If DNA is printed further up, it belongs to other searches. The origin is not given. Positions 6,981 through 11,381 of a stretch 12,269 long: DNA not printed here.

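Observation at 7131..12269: Non-canonical RNA polymerase gene arrangement: beta-prime C-terminus, then HNH endonuclease, then full-length divergent beta, with no rpoC downstream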

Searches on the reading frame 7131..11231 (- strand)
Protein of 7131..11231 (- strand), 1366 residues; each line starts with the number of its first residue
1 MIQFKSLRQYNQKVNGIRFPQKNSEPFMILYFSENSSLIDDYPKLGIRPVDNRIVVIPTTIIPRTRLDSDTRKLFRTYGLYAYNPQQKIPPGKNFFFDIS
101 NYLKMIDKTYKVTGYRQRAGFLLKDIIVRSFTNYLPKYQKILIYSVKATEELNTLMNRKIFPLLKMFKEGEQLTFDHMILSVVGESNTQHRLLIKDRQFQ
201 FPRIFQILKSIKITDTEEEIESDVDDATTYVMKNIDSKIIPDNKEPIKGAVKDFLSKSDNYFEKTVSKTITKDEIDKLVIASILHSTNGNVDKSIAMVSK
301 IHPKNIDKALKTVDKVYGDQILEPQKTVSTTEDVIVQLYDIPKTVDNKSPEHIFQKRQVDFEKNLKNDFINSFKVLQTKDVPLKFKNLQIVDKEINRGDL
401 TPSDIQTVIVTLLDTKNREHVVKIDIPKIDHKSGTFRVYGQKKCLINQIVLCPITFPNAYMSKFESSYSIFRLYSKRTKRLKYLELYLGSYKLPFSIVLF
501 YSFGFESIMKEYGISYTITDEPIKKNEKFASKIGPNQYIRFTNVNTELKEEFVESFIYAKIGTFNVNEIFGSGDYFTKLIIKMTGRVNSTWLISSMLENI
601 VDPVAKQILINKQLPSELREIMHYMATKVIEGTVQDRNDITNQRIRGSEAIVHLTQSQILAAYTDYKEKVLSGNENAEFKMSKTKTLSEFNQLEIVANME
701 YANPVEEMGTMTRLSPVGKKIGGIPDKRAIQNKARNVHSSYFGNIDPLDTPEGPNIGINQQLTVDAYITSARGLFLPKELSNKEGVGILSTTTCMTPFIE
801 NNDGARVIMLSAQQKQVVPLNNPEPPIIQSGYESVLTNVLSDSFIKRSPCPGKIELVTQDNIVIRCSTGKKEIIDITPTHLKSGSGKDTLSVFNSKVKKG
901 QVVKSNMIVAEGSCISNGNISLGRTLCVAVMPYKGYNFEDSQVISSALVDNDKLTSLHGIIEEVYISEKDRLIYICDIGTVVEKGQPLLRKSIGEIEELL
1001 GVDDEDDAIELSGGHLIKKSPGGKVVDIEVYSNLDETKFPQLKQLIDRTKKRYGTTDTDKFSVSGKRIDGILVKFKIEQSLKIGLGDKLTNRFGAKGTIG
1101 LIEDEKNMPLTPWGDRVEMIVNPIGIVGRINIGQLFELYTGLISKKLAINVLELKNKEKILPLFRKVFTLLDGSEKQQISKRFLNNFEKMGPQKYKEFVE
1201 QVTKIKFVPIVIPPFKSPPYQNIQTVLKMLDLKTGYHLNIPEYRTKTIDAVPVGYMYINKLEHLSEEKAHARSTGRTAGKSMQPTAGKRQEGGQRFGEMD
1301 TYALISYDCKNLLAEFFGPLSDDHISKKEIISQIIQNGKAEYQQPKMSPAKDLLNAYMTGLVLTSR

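Call 7: search_protein_families(library=pfam, proteins=[window:7131-11231:-], max_evalue=0.01)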
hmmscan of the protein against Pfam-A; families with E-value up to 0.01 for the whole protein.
window:7131-11231:- (1366 aa): 3 families
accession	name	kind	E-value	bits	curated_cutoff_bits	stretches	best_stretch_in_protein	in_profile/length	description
PF00562.33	RNA_pol_Rpb2_6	-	1.5e-41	143.2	23.4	1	854-1290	8-373/373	RNA polymerase Rpb2, domain 6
PF04565.21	RNA_pol_Rpb2_3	-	7.1e-09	36.1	21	1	702-768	6-68/68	RNA polymerase Rpb2, domain 3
PF04560.25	RNA_pol_Rpb2_7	-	1.5e-07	32.1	32.1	1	1292-1364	1-81/87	RNA polymerase Rpb2, domain 7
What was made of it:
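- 7131..10295 (-): Core of the RNA polymerase beta subunit (about aa 313-1366), bacterial-type. Pfam Rpb2_3, Rpb2_6 and Rpb2_7 (call 7).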

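Call 8: search_protein_families(library=phrogs, proteins=[window:7131-11231:-], max_evalue=0.01)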
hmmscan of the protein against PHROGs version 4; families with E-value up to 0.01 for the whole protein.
window:7131-11231:- (1366 aa): 6 families
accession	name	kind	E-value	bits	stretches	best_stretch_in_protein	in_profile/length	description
phrog_24349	-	unknown function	6.6e-66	223.5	3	1071-1335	903-1110/1191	-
phrog_3148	-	DNA, RNA and nucleotide metabolism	7.3e-43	147.4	1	481-1147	732-1412/1424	RNA polymerase beta subunit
phrog_3295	-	DNA, RNA and nucleotide metabolism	5.2e-37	128.6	2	1060-1275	368-582/698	RNA polymerase beta subunit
phrog_14872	-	DNA, RNA and nucleotide metabolism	2.5e-31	109.3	1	497-1154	699-1390/1393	RNA polymerase beta subunit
phrog_38251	-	DNA, RNA and nucleotide metabolism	4.5e-08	32.6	1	465-675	687-896/945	RNA polymerase beta subunit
phrog_3233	-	DNA, RNA and nucleotide metabolism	0.00062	20.7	1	1171-1346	20-197/225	RNA polymerase beta subunit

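Call 9: search_dna_similar(query=window:7131-11231:-, collection=phages, mode=protein, max_rows=30)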
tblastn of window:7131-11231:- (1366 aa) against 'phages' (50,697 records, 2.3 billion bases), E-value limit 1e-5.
Records with a match: 105; places in all: 116; records where one place covers at least 80% of the query: 0.
Best place of each record, by identity: <60% 105.
By first word of the organism name: Vibrio 18; Pseudomonas 18; Staphylococcus 10; Klebsiella 8; Bacillus 8; Ralstonia 7; Serratia 6; Listeria 5; Salmonella 5; Yersinia 4; and 8 more.
By host as written in the record: - 14; Staphylococcus aureus 8; Ralstonia solanacearum 5; Listeria monocytogenes 4; Klebsiella pneumoniae 4; Vibrio mediterranei 4; Pseudomonas fluorescens SBW25 4; Bacillus subtilis 4; and 40 more.
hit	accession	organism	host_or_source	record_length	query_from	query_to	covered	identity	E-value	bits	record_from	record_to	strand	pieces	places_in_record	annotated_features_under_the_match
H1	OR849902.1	Staphylococcus phage SA 1298 Kay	Staphylococcus aureus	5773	690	1323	45%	29.9%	3e-46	247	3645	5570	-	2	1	record has no annotation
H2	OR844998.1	Staphylococcus phage SA 1306 Kay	Staphylococcus aureus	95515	690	1323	45%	29.9%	3e-46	247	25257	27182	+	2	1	record has no annotation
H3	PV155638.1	Cobetia phage Carin-5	Cobetia marina DSMZ 4741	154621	703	1316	45%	28.3%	2e-41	174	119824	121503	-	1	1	DNA-directed RNA polymerase subunit beta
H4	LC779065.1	Yersinia phage vB_Yru_GN1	Yersinia ruckeri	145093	703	1316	45%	25.7%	6e-34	149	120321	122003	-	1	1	RNA polymerase subunit beta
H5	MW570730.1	Yersinia phage YerA41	Yersinia ruckeri serovar I strain RS41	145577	703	1316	45%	25.7%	6e-34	149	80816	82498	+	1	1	RNA polymerase beta subunit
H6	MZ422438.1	Listeria phage LPJP1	Listeria grayi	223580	476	1140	49%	22.9%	6e-27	126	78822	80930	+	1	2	hypothetical protein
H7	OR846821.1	Listeria phage LM 4-11-1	Listeria monocytogenes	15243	788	1323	39%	27.8%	1e-41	174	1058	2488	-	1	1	record has no annotation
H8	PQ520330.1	Enterococcus phage IME_EF3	-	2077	792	1323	39%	28.1%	1e-40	166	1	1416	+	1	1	record has no annotation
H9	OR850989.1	Salmonella phage S.Kent 1-2-1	Salmonella enterica subsp. enterica ...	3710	788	1323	35%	31.6%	3e-28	213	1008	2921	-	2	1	record has no annotation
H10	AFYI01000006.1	Salmonella enterica subsp. enterica serovar Infantis str. ...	Homo sapiens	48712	788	1323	35%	31.6%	8e-28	213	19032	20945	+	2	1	DNA-directed RNA polymerase, beta subunit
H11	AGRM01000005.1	Salmonella enterica subsp. houtenae str. ATCC BAA-1581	Homo sapiens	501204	788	1323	35%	31.6%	8e-28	213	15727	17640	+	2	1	DNA-directed RNA polymerase, beta subunit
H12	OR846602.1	Enterococcus phage Efs 1-1-1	Enterococcus faecalis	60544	788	1323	39%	27.7%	3e-40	170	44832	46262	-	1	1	record has no annotation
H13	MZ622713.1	Vibrio phage phiKT1019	Vibrio parahaemolyticus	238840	488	1165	50%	21.3%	7e-9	67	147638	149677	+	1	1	putative RNA polymerase beta subunit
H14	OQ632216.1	Salmonella phage Arash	Salmonella enterica subsp. enterica ...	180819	703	1315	45%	23.1%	2e-24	118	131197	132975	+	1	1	DNA-directed RNA polymerase subunit beta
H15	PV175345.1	Fusobacterium phage JD-Fnp7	Fusobacterium nucleatum ATCC 25586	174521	481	1129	48%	21.8%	8e-17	93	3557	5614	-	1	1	record has no annotation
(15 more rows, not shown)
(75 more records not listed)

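Call 11: find_encoding_contigs(protein=window:7131-11231:-, flank=10000, max_places=6)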
Protein window:7131-11231:- (1366 aa): no gene with exactly this product is on record in the collection.
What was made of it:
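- Tried and rejected: Exact look-up of the beta protein found nothing (call 11).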

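Call 12: find_related_loci(query=window:7131-11231:-, collection=viral_contigs, flank=10000)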
Query window:7131-11231:- (1366 aa) in viral_contigs; peptide patterns used: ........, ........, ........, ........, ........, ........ (x = any residue, [..] = any of these).
9 stretches matched a pattern; 5 encode a relative of the query (tblastn E <= 1e-3); 5 distinct loci.
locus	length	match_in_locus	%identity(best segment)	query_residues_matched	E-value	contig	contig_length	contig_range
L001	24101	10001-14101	55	1-1366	0e+0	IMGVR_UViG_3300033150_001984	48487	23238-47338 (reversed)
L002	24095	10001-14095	54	1-1363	0e+0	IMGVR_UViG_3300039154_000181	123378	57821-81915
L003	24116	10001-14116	46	1-1363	0e+0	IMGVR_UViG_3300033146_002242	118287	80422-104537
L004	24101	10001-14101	54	1-1363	0e+0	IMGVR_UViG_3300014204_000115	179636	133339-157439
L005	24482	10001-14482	29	27-1365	2e-121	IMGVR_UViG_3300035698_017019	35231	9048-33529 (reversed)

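Call 17: search_protein_families(library=pfam, proteins=[L004:6969-9998:+, L001:6998-10000:+, L002:5963-8302:+, L002:8299-9300:+, L002:9293-9985:+, L003:7971-10004:+, L003:2817-6062:+, L004:3088-4539:+], max_evalue=0.01)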
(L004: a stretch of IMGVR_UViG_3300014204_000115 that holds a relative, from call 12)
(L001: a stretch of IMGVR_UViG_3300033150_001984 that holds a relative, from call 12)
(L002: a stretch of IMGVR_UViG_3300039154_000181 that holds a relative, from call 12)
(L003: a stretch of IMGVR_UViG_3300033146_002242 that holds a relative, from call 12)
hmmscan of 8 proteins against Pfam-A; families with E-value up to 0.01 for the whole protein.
L004:6969-9998:+ (1009 aa): 5 families
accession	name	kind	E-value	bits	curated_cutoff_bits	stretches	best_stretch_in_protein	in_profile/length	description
PF00623.25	RNA_pol_Rpb1_2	-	2.1e-27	96.8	25.3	1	228-395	1-165/166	RNA polymerase Rpb1, domain 2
PF04998.22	RNA_pol_Rpb1_5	-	1.2e-16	61.4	28.5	1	610-854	1-198/267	RNA polymerase Rpb1, domain 5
PF04983.23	RNA_pol_Rpb1_3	-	0.00015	22.1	28.9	1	414-516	37-152/162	RNA polymerase Rpb1, domain 3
PF04997.17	RNA_pol_Rpb1_1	-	0.0003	20.7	39.7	1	138-194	203-259/312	RNA polymerase Rpb1, domain 1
PF24090.1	DUF7375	-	0.0085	16.8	27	0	812-867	34-89/118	Family of unknown function (DUF7375)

L001:6998-10000:+ (1000 aa): 4 families
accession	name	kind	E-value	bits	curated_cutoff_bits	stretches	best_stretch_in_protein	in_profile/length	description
PF00623.25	RNA_pol_Rpb1_2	-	6.9e-29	101.7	25.3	1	226-393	1-165/166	RNA polymerase Rpb1, domain 2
PF04998.22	RNA_pol_Rpb1_5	-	5.4e-26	92.1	28.5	1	608-931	1-246/267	RNA polymerase Rpb1, domain 5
PF04983.23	RNA_pol_Rpb1_3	-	2.4e-06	28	28.9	1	401-524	7-162/162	RNA polymerase Rpb1, domain 3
PF04997.17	RNA_pol_Rpb1_1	-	0.0001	22.2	39.7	1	136-184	202-250/312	RNA polymerase Rpb1, domain 1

L002:5963-8302:+ (779 aa): 4 families
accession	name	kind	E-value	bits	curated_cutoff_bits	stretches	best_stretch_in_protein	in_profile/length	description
PF00623.25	RNA_pol_Rpb1_2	-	2.1e-28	100.1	25.3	1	228-395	1-165/166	RNA polymerase Rpb1, domain 2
PF04998.22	RNA_pol_Rpb1_5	-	1.3e-18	67.9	28.5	1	610-758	1-99/267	RNA polymerase Rpb1, domain 5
PF04997.17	RNA_pol_Rpb1_1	-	4e-06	26.8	39.7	1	129-196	194-261/312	RNA polymerase Rpb1, domain 1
PF04983.23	RNA_pol_Rpb1_3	-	1.4e-05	25.4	28.9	1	414-524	18-160/162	RNA polymerase Rpb1, domain 3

L002:8299-9300:+ (333 aa): 0 families

L002:9293-9985:+ (230 aa): 0 families

L003:7971-10004:+ (677 aa): 2 families
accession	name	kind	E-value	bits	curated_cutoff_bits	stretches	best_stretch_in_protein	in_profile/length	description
PF04998.22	RNA_pol_Rpb1_5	-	1.7e-13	51.1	28.5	1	282-457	1-118/267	RNA polymerase Rpb1, domain 5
PF04983.23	RNA_pol_Rpb1_3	-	4.6e-05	23.8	28.9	1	146-197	99-161/162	RNA polymerase Rpb1, domain 3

L003:2817-6062:+ (1081 aa): 5 families
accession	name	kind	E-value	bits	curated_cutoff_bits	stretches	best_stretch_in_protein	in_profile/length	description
PF00136.26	DNA_pol_B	-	4.3e-36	125.1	23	1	548-995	15-402/453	DNA polymerase family B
PF03104.25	DNA_pol_B_exo1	-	5.4e-16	59.2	23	1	318-476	62-242/242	DNA polymerase family B, exonuclease domain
PF20286.3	divDNApol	-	2.6e-14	52.8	25.7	2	649-758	69-178/705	Divergent Family B DNA polymerase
PF03167.25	UDG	-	4.2e-05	24.1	24.3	1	58-167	32-125/141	Uracil DNA glycosylase superfamily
PF10108.15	DNA_pol_B_exo2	-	0.00097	19.3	24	1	384-479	36-129/213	Predicted 3'-5' exonuclease related to the exonuclease domain of PolB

L004:3088-4539:+ (483 aa): 0 families

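Call 28: search_protein_families(library=pfam, proteins=[L002:8299-9300:+], max_evalue=10)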
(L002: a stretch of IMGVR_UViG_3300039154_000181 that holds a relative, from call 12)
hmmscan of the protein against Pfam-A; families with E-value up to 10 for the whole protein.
L002:8299-9300:+ (333 aa): 2 families
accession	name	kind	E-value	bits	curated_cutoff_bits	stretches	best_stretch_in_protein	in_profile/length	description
PF23309.1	DUF7083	-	0.029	14.9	27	1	157-199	21-63/90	Domain of unknown function (DUF7083)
PF24273.1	TRASH_HVO_1752_C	-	0.13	12.9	27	1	183-203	25-45/47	HVO_1752, C-terminal TRASH domain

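Call 32: get_annotated_region(hit=H3, flank=9000)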
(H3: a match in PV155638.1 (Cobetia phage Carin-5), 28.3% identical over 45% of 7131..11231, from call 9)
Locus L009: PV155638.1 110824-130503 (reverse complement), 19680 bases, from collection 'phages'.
description: Cobetia phage Carin-5, complete genome.
organism: Cobetia phage Carin-5 (NCBI taxid 3403038)
taxonomy: Viruses
host: Cobetia marina DSMZ 4741; source: ocean water; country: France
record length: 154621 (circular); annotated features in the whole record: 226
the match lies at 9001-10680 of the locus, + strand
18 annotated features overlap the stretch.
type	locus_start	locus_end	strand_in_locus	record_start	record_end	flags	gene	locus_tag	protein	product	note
CDS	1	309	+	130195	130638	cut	-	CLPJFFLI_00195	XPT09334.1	hypothetical protein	Carin5_00195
CDS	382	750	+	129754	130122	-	-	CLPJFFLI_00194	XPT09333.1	hypothetical protein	Carin5_00194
CDS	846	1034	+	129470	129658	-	-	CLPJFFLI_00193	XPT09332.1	hypothetical protein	Carin5_00193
CDS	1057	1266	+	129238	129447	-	-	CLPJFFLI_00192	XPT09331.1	hypothetical protein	Carin5_00192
CDS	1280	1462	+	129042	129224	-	-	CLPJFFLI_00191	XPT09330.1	hypothetical protein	Carin5_00191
CDS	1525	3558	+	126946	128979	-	topB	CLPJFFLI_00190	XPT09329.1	DNA topoisomerase 3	Carin5_00190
CDS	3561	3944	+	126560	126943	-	-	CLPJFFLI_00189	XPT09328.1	dCMP deaminase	Carin5_00189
CDS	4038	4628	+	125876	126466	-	-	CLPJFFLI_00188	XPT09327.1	RNA pol sigma factor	Carin5_00188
CDS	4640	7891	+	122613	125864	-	-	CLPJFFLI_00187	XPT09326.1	DNA-directed RNA polymerase subunit beta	Carin5_00187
CDS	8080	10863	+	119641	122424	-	-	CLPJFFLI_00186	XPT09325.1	DNA-directed RNA polymerase subunit beta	Carin5_00186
CDS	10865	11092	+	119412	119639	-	-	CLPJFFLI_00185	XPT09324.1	hypothetical protein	Carin5_00185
CDS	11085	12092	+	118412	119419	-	-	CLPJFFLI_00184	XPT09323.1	hypothetical protein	Carin5_00184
CDS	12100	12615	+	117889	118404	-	-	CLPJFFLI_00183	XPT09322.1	phosphohydrolase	Carin5_00183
CDS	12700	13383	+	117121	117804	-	-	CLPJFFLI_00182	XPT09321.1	hypothetical protein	Carin5_00182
CDS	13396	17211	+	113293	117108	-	-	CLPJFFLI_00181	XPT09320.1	DNA polymerase I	Carin5_00181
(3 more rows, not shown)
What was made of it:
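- Closest known: RNA polymerase genes of Cobetia phage Carin-5. Same: In a cultured phage, beta-prime (1083 aa) precedes beta (927 aa) on the same strand, and both are unsplit (call 32).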

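Call 36: search_protein_families(library=ncbifam, proteins=[L002:8299-9300:+], max_evalue=1)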
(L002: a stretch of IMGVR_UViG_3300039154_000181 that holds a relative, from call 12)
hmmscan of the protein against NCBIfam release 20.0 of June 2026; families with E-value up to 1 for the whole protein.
L002:8299-9300:+ (333 aa): 0 families
